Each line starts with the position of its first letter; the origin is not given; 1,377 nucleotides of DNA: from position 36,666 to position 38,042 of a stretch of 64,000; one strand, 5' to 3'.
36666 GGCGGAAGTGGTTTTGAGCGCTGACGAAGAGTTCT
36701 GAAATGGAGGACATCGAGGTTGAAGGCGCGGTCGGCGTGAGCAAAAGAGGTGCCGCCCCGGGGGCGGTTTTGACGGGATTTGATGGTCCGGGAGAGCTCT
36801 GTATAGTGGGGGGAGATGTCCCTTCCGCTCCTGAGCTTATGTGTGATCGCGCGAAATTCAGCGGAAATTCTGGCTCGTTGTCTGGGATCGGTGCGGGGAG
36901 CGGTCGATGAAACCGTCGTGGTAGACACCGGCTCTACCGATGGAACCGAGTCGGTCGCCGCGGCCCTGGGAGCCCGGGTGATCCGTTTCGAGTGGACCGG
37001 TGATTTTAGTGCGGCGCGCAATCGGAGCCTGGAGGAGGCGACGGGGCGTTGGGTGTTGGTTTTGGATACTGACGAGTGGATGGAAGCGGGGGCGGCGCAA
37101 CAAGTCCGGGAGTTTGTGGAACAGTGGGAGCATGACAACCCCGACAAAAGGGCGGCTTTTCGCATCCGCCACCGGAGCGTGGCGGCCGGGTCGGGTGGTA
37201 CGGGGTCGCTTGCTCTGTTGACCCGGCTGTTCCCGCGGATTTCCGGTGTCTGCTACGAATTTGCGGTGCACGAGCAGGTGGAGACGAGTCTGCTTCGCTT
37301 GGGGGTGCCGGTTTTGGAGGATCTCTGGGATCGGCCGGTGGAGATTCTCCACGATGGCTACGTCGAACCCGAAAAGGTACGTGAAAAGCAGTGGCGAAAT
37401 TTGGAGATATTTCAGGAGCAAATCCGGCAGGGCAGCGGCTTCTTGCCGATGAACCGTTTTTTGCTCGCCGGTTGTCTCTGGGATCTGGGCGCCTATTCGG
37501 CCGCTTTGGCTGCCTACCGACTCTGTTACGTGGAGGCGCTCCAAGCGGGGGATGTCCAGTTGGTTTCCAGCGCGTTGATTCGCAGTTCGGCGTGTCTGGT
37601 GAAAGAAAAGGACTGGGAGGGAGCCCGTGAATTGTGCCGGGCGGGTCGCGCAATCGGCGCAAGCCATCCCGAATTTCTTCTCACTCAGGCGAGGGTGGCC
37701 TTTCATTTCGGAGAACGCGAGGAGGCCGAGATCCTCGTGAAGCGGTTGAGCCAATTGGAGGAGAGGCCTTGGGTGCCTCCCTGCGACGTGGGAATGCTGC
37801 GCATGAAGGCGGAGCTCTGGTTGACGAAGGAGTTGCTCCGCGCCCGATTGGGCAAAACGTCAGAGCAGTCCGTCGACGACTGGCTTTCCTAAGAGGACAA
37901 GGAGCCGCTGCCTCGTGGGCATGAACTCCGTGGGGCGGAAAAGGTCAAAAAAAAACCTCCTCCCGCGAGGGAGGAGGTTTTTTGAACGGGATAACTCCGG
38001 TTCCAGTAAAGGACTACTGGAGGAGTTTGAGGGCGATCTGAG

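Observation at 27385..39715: Flagellin-adjacent island of five TPR-fused glycosyltransferase modules: candidate multi-enzyme flagellin glycosylation system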

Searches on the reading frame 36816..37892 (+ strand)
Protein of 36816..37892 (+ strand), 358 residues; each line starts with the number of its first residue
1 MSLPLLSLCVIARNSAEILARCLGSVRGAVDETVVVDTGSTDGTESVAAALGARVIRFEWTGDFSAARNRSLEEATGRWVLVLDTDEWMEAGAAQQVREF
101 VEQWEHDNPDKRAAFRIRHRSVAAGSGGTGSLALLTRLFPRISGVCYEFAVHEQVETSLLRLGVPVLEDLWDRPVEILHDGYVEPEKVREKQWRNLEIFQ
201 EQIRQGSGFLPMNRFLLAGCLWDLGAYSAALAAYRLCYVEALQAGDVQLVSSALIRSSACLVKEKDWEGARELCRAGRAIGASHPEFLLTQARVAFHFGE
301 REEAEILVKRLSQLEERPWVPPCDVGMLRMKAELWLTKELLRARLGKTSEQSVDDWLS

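Call 3: search_protein_families(library=pfam, proteins=[window:36816-37892:+], max_evalue=0.01)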
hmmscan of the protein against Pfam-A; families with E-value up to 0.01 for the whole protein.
window:36816-37892:+ (358 aa): 5 families
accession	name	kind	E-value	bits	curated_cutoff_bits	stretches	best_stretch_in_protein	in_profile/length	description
PF00535.33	Glycos_transf_2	-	2.2e-19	70.4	23.3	1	7-105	1-107/168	Glycosyl transferase family 2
PF13704.12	Glyco_tranf_2_4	-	6.1e-06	27.1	27.5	1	13-89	1-84/98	Glycosyl transferase family 2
PF14559.12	TPR_19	-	9.3e-05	23.1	25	1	261-312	1-52/68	Tetratricopeptide repeat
PF00291.31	PALP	-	0.0036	17.1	35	1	31-129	80-170/295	Pyridoxal-phosphate dependent enzyme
PF12895.13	ANAPC3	-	0.0043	17.7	27.2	0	212-234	57-79/82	Anaphase-promoting complex, cyclosome, subunit 3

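Call 6: search_protein_families(library=ncbifam, proteins=[window:36816-37892:+], max_evalue=0.00001)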
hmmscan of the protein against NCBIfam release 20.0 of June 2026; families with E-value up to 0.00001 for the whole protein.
window:36816-37892:+ (358 aa): 5 families
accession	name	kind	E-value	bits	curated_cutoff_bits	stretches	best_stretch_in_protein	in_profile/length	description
TIGR04195.1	S_glycosyl_SunS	equivalog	4.1e-11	42.4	350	1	4-90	57-145/421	SunS family peptide S-glycosyltransferase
TIGR03965.1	mycofact_glyco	equivalog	1.7e-08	33.8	280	1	7-91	77-169/467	mycofactocin biosynthesis glycosyltransferase MftF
NF041875.1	EPS_EpsD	equivalog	9.5e-08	31.8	370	1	7-91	2-94/325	exopolysaccharide biosynthesis glycosyltransferase EpsD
TIGR04283.1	glyco_like_mftF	equivalog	1.5e-07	31.3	182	1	14-104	9-100/221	TIGR04283 family arsenosugar biosynthesis glycosyltransferase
NF010496.0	PRK13915.1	equivalog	9.9e-07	28.1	262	1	8-58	35-91/307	glucosyl-3-phosphoglycerate synthase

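Call 73: search_solved_structures(query=window:36816-37892:+, max_evalue=0.01)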
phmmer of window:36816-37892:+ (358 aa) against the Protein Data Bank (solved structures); distinct sequences matched with E-value up to 0.01: 12.
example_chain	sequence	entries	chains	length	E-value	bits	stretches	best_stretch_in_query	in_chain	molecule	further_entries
22ao_A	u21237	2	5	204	1.1e-29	106.6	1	4-205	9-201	GmaR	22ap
7msp_A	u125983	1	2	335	4.3e-10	42.2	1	4-90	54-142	SPbeta prophage-derived glycosyltransferase SunS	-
7msn_A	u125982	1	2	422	7.9e-10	41.3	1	4-90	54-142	SPbeta prophage-derived glycosyltransferase SunS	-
7msk_A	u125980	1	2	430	3.1e-07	32.8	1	4-89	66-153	Glyco_trans_2-like domain-containing protein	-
6p61_A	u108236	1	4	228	0.0012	21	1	3-101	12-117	Glycosyltransferase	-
7pdo_A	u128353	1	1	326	0.0018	20.4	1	26-59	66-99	Glucosyl-3-phosphoglycerate synthase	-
7p5l_A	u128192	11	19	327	0.0018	20.4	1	26-59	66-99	Glucosyl-3-phosphoglycerate synthase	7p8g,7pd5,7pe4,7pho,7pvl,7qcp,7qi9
3ckj_A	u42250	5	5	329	0.0019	20.3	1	25-59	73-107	Putative uncharacterized protein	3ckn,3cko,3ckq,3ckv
4y6n_A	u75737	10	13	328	0.0027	19.8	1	25-59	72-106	Glucosyl-3-phosphoglycerate synthase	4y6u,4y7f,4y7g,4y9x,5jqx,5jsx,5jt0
3e25_A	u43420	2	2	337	0.0028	19.8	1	25-59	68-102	Putative uncharacterized protein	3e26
4ddz_A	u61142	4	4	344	0.0029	19.7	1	25-59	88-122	GLUCOSYL-3-PHOSPHOGLYCERATE SYNTHASE (GpgS) | Glucosyl-3-phosphoglycerate synthase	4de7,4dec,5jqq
5hea_A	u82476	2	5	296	0.005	19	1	5-91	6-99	Putative glycosyltransferase (GalT1)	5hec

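Call 75: search_solved_structures(query=window:36816-37892:+, max_evalue=1e-20, show_alignments=1)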
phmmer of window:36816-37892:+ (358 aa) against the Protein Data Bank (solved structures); distinct sequences matched with E-value up to 1e-20: 1.
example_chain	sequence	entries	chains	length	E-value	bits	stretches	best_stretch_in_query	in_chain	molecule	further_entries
22ao_A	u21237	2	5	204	1.1e-29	106.6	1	4-205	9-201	GmaR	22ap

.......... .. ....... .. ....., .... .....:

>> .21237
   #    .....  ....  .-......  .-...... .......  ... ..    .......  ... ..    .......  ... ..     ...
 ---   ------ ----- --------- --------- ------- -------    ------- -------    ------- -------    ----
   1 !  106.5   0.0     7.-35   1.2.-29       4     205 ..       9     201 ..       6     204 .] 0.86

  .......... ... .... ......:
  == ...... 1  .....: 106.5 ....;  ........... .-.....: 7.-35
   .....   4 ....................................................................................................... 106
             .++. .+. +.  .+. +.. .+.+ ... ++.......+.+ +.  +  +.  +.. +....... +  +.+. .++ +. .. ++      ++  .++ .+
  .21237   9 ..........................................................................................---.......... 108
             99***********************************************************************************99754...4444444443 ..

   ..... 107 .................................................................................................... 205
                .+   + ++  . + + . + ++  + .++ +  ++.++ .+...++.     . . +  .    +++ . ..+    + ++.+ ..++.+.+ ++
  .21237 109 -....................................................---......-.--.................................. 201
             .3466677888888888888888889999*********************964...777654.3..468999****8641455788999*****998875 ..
